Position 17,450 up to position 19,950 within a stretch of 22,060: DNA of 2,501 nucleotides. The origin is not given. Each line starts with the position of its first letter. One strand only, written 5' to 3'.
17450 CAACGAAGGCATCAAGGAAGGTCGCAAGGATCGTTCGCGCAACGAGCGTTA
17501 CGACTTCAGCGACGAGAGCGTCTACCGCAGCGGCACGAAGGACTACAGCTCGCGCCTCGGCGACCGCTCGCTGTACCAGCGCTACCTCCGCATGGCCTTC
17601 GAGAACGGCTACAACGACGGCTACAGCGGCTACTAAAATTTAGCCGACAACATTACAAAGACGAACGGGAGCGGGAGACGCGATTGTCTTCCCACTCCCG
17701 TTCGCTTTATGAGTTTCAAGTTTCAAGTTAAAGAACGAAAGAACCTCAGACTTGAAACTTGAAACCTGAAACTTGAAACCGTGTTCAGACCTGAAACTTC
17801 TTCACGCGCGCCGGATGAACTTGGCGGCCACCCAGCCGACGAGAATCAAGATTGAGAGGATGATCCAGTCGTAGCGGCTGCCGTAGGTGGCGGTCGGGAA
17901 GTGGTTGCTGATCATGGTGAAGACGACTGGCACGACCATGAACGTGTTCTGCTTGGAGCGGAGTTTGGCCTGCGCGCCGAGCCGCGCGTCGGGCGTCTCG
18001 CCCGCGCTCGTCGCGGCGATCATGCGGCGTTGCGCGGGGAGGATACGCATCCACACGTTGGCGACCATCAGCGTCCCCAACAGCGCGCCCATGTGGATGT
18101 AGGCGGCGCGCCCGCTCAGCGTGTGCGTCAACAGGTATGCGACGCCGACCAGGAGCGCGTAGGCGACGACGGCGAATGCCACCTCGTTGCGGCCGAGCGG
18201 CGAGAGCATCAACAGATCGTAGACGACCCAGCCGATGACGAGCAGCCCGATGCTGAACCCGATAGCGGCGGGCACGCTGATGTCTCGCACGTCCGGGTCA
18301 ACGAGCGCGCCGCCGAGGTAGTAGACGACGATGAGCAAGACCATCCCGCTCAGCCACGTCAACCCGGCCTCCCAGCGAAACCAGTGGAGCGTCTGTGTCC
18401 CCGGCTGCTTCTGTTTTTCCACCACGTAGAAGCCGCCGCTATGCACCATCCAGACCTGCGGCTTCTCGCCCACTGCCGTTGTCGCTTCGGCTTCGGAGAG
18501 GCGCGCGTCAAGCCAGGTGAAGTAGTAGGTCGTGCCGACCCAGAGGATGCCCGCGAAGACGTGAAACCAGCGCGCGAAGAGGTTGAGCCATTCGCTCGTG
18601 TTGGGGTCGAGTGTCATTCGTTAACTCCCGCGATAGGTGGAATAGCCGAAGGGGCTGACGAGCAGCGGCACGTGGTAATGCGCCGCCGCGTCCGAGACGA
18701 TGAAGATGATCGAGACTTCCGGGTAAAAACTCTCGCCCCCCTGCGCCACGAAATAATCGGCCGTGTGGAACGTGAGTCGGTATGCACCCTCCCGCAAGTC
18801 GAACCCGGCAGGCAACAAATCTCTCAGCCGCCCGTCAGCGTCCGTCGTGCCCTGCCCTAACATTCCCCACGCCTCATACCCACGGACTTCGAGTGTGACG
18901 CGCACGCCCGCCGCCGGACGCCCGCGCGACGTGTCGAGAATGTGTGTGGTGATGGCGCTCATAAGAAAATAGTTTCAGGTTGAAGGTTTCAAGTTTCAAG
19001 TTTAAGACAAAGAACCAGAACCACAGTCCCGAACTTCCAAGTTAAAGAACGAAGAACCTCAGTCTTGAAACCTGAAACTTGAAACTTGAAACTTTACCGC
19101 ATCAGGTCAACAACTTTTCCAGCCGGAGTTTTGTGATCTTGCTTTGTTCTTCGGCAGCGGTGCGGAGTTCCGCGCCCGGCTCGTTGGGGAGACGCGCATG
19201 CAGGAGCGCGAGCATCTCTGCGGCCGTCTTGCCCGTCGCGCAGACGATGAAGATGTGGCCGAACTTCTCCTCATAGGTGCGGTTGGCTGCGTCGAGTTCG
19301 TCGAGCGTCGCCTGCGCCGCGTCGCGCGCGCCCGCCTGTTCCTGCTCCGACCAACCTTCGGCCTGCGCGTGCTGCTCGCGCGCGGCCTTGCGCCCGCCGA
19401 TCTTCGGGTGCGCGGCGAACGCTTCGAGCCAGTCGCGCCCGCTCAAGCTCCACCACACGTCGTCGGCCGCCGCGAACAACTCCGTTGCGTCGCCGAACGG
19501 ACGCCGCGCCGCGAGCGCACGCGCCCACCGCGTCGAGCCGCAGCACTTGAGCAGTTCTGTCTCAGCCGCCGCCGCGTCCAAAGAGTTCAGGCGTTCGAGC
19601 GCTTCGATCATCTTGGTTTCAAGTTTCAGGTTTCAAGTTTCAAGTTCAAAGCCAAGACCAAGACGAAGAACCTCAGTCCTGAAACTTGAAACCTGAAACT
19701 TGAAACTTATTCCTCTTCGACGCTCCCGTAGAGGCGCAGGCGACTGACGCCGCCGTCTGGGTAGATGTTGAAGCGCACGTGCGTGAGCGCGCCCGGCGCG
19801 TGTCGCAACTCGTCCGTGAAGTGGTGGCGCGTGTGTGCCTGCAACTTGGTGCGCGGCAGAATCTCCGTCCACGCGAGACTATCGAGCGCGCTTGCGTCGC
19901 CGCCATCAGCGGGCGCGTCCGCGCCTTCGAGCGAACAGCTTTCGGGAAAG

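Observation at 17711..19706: Family of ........-repeat hairpin elements embedded in the uricolytic operon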

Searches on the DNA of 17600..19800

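Call 58: search_rna_families(source=window, start=17600, end=19800, threshold=evalue, max_evalue=1)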
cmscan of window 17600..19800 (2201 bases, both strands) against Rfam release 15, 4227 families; matches with E-value up to 1: 12.
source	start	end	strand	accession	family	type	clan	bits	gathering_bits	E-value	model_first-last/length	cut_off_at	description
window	19618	19704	-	RF03956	mir-737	Gene; miRNA;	-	33.1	60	0.0056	1-63/63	no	mir-737 microRNA precursor family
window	19618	19704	+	RF03956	mir-737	Gene; miRNA;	-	32.4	60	0.0082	1-63/63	no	mir-737 microRNA precursor family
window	19616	19706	-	RF04099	MIR837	Gene; miRNA;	-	31.2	117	0.00096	1-122/122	no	MIR837 microRNA precursor family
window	19618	19703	-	RF03735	mir-1502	Gene; miRNA;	-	29.1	66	0.042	1-59/59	no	mir-1502 microRNA precursor family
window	17708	17776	-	RF03735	mir-1502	Gene; miRNA;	-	28.9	66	0.049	1-59/59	no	mir-1502 microRNA precursor family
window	19613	19709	+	RF01997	mir-969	Gene; miRNA;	-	28.2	61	0.0099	1-86/86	no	mir-969 microRNA precursor family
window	17709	17777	+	RF03735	mir-1502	Gene; miRNA;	-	26.5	66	0.18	1-59/59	no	mir-1502 microRNA precursor family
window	17708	17777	-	RF03956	mir-737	Gene; miRNA;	-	24.7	60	0.52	1-63/63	no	mir-737 microRNA precursor family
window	19618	19704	-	RF00256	mir-196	Gene; miRNA;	-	24.4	55.4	0.017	1-77/77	no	mir-196 microRNA precursor family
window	17654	17711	-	RF03360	mir-3156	Gene; miRNA;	-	23.5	76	0.13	1-77/77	no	mir-3156 microRNA precursor family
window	19616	19706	-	RF04223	MIR2619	Gene; miRNA;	-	21.7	113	0.032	15-188/202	no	MIR2619 microRNA precursor family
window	18971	19086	-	RF01926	mir-981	Gene; miRNA;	-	19.1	51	0.041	1-86/86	no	mir-981 microRNA precursor family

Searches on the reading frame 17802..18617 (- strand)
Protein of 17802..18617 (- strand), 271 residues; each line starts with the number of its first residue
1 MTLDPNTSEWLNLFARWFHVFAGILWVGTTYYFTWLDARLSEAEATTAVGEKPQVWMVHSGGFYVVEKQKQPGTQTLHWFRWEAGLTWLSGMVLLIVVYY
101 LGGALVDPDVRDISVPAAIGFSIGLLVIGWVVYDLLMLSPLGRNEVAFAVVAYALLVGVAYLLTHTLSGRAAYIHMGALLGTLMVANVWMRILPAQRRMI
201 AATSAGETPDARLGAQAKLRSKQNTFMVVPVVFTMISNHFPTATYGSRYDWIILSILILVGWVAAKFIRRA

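Call 7: search_protein_families(library=pfam, proteins=[window:17802-18617:-])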
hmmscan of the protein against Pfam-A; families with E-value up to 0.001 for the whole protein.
window:17802-18617:- (271 aa): 1 family
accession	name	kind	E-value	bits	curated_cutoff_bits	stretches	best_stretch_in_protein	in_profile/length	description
PF06181.16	Urate_ox_N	-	1.3e-89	301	26.9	1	8-268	4-267/295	Urate oxidase N-terminal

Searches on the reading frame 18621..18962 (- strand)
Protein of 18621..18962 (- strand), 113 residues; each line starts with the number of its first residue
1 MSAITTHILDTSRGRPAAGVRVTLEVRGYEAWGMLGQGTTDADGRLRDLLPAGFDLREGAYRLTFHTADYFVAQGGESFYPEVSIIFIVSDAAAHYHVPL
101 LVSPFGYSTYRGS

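Call 7: search_protein_families(library=pfam, proteins=[window:18621-18962:-])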
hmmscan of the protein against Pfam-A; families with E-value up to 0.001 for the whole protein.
window:18621-18962:- (113 aa): 1 family
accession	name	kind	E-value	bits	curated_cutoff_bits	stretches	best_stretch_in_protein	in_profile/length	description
PF00576.27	Transthyretin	-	4.4e-40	137.1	25.3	1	4-112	1-109/109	HIUase/Transthyretin family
